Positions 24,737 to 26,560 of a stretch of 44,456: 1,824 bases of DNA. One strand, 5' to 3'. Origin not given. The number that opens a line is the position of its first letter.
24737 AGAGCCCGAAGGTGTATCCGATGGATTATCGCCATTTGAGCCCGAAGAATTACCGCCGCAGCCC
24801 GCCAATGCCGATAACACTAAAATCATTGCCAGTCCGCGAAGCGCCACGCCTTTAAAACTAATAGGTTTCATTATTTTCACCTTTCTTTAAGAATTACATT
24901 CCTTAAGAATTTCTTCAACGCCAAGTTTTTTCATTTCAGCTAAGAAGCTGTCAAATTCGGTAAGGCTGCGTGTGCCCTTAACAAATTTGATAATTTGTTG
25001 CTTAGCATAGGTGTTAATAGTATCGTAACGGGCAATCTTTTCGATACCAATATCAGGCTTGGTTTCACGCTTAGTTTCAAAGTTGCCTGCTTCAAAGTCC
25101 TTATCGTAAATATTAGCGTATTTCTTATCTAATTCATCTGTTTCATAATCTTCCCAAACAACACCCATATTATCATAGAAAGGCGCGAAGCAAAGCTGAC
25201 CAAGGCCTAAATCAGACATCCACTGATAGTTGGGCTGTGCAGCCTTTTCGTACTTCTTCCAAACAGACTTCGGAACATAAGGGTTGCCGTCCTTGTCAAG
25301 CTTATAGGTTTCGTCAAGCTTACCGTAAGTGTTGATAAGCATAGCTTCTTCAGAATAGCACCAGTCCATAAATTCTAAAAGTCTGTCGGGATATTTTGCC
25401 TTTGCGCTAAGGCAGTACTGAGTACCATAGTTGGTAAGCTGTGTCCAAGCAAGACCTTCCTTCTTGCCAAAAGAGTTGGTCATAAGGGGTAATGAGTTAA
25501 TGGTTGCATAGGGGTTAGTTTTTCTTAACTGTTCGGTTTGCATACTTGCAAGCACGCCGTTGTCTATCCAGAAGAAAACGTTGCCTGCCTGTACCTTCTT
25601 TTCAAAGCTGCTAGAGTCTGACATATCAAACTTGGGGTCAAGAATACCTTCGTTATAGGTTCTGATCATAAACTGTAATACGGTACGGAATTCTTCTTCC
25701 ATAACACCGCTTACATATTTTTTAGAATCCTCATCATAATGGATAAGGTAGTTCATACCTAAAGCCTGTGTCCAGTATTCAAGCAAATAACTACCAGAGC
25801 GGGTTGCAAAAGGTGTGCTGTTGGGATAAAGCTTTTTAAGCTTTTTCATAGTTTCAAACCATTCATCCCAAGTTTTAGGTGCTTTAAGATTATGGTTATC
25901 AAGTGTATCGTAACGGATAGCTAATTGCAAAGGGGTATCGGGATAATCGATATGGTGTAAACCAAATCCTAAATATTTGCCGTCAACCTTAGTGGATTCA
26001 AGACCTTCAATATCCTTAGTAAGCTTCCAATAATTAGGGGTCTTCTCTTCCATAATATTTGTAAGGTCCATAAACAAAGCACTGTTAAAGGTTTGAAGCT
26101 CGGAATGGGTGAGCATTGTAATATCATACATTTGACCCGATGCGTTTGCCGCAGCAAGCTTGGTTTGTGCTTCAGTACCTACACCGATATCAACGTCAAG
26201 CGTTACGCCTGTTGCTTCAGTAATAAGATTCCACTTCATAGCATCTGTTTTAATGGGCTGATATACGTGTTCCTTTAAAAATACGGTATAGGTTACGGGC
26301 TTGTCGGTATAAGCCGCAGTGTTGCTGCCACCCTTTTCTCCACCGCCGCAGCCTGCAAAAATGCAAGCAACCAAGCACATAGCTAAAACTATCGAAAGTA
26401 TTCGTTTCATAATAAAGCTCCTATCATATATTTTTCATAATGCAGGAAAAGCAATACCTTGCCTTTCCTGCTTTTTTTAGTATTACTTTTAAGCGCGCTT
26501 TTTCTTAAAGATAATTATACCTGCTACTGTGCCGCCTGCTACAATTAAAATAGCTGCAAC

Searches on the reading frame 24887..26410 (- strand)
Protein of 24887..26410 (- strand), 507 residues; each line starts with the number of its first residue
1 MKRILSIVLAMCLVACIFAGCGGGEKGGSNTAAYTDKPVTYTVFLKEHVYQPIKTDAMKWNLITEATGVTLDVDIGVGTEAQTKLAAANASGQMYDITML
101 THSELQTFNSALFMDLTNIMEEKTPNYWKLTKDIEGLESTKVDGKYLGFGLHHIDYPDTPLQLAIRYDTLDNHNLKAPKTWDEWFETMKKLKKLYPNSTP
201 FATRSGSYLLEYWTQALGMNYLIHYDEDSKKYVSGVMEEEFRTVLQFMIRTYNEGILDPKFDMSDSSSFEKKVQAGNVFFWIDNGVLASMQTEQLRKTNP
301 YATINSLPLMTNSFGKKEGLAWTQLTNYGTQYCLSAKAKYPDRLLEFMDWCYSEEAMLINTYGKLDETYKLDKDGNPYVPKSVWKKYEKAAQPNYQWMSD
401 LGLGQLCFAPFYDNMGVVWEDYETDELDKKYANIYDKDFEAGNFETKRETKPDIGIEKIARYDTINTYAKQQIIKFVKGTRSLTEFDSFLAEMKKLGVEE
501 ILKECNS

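Call 5: search_protein_families(library=pfam, proteins=[window:24887-26410:-], max_evalue=0.01)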
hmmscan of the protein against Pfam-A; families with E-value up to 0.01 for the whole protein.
window:24887-26410:- (507 aa): 2 families
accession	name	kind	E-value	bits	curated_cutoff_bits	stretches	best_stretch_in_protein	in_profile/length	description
PF01547.30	SBP_bac_1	-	4e-10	40.6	26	1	66-357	21-306/307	Bacterial extracellular solute-binding protein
PF18188.7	PPL4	-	0.0082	16.5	25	0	196-247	24-76/159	Prim-pol 4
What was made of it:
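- On CUT1 type I ABC sugar importer: A second SBP_bac_1 protein lies at 24887-26410 (call 5).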

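Call 7: search_protein_families(library=ncbifam, proteins=[window:24887-26410:-], max_evalue=0.001)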
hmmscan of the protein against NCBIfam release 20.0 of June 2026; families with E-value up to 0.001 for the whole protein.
window:24887-26410:- (507 aa): 0 families
